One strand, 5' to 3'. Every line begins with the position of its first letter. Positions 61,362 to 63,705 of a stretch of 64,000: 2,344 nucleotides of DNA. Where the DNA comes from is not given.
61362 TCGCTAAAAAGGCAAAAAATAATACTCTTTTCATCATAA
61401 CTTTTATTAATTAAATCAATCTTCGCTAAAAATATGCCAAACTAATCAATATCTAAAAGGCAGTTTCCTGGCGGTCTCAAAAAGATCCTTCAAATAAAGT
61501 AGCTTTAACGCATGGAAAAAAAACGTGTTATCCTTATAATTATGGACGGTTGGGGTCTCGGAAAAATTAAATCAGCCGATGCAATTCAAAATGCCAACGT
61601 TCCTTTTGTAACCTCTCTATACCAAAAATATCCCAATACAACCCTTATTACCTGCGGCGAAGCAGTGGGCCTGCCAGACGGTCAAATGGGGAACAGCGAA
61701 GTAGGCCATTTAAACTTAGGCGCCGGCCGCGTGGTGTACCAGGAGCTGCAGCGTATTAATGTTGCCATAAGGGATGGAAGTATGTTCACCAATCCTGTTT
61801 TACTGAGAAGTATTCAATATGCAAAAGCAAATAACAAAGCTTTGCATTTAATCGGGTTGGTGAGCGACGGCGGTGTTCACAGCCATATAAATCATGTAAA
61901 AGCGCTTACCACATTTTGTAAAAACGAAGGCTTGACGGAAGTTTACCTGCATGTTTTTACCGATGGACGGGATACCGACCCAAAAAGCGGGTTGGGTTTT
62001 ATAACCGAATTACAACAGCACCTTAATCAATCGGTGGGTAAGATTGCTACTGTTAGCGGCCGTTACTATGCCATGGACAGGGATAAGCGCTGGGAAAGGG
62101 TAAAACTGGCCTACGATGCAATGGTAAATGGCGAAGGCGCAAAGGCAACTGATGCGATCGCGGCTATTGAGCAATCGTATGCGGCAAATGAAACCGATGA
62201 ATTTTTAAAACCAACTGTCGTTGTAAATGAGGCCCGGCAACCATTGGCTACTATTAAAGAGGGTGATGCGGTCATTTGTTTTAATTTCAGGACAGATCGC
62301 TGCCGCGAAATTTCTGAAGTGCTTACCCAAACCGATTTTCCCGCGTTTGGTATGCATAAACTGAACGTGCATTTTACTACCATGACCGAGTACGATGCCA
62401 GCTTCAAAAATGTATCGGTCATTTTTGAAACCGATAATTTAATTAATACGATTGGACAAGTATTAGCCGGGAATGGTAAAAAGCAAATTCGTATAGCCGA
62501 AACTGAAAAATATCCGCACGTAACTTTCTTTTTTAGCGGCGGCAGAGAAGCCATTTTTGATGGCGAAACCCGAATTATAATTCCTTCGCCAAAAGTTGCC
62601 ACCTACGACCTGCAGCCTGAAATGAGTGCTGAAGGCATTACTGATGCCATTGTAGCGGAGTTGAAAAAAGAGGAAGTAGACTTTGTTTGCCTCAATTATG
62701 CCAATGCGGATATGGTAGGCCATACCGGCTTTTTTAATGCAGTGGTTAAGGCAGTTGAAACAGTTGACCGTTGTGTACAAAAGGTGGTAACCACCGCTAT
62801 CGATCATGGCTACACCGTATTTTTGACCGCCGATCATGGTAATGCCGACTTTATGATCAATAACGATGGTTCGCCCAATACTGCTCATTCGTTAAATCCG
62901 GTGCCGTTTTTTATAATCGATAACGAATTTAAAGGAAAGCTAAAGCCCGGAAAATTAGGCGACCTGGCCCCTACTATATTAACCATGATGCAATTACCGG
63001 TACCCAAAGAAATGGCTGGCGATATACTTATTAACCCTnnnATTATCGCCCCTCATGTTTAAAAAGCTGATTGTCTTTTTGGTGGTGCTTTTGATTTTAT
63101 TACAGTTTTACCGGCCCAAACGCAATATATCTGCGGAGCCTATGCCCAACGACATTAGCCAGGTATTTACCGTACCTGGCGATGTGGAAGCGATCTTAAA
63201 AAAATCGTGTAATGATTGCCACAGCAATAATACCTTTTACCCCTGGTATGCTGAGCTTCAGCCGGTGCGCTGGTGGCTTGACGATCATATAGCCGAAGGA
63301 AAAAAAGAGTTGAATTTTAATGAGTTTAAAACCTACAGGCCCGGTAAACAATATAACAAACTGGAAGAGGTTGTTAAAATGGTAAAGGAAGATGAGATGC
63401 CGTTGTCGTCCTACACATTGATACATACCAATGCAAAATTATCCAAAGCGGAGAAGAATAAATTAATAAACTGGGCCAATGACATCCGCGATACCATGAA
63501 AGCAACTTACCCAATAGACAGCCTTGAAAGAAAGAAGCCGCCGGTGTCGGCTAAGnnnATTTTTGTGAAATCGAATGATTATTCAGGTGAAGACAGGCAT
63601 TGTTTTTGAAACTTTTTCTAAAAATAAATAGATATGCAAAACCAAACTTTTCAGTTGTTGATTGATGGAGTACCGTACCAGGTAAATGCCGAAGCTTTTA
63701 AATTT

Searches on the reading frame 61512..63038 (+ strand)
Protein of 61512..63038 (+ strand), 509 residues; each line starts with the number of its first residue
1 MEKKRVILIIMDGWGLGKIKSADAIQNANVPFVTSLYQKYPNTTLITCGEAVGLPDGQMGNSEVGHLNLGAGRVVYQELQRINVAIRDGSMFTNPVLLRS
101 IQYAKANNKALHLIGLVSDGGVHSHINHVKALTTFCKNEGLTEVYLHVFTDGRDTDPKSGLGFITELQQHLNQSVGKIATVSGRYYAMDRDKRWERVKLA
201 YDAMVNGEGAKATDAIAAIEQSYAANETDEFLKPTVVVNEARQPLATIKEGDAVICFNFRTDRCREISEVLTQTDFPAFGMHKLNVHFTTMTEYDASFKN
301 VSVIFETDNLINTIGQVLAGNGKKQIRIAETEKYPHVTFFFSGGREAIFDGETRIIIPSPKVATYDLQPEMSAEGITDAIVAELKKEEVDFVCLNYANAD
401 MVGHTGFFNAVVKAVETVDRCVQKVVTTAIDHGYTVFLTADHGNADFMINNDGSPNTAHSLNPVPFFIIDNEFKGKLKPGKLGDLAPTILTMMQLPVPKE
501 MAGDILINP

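Call 35: search_protein_families(library=pfam, proteins=[window:61512-63038:+], max_evalue=0.001)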
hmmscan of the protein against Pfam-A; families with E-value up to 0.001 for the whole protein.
window:61512-63038:+ (509 aa): 4 families
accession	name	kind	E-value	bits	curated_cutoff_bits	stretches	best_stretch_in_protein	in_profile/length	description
PF06415.18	iPGM_N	-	4.1e-89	298.2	27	1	82-296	1-217/217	BPG-independent PGAM N-terminus (iPGM_N)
PF01676.23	Metalloenzyme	-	2.2e-75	253.8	24.3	1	4-495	1-250/252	Metalloenzyme superfamily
PF01663.27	Phosphodiest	-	1.1e-05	25.6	23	1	377-447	145-224/342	Type I phosphodiesterase / nucleotide pyrophosphatase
PF08665.17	PglZ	-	0.00011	22.7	25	1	381-444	108-172/179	PglZ domain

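Call 72: find_homologous_proteins(query=window:61512-63038:+, max_evalue=1e-100)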
Query window:61512-63038:+ (509 aa): 8000 proteins with E <= 1e-100 among 8000 candidates; the best 120 are listed.
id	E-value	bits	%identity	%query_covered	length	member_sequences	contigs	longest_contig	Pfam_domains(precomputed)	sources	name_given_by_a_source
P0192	0.0e+0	1159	100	100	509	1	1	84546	PF06415.19,PF01676.24,PF01663.28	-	-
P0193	0.0e+0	1035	87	100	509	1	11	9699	PF06415.19,PF01676.24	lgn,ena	-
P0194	0.0e+0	1035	87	100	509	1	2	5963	PF06415.19,PF01676.24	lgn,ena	-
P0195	0.0e+0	1033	87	100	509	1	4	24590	PF06415.19,PF01676.24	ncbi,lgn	-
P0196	0.0e+0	1032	87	100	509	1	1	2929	PF06415.19,PF01676.24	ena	-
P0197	0.0e+0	1030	87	100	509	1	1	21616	PF06415.19,PF01676.24,PF01663.28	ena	-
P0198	0.0e+0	1028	86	100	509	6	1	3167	PF06415.19,PF01676.24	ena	-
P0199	0.0e+0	1025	87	100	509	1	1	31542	PF06415.19,PF01676.24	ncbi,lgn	-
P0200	0.0e+0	1021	86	100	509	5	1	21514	PF06415.19,PF01676.24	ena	-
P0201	0.0e+0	1021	86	100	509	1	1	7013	PF06415.19,PF01676.24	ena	-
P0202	0.0e+0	1019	86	100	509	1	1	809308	PF06415.19,PF01676.24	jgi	jgi:2,3-bisphosphoglycerate-independent phosphoglycerate mutase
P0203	0.0e+0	1019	86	100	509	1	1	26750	PF06415.19,PF01676.24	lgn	-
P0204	0.0e+0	1016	85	100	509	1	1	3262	PF06415.19,PF01676.24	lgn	-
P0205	0.0e+0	1012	86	100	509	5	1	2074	PF06415.19,PF01676.24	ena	-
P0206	1.6e-288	975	82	100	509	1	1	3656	PF06415.19,PF01676.24,PF01663.28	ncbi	-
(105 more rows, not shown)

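Call 73: find_encoding_contigs(protein=P0192, flank=10000, max_places=3)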
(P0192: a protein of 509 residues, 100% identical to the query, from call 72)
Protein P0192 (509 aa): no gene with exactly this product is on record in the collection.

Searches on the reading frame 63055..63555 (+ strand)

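Call 35: search_protein_families(library=pfam, proteins=[window:63055-63555:+], max_evalue=0.001)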
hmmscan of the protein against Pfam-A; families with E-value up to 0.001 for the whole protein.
window:63055-63555:+ (167 aa): 1 family
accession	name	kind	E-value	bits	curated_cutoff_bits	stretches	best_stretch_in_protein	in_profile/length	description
PF14376.11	Haem_bd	-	6.6e-46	156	27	1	12-142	2-132/133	Haem-binding domain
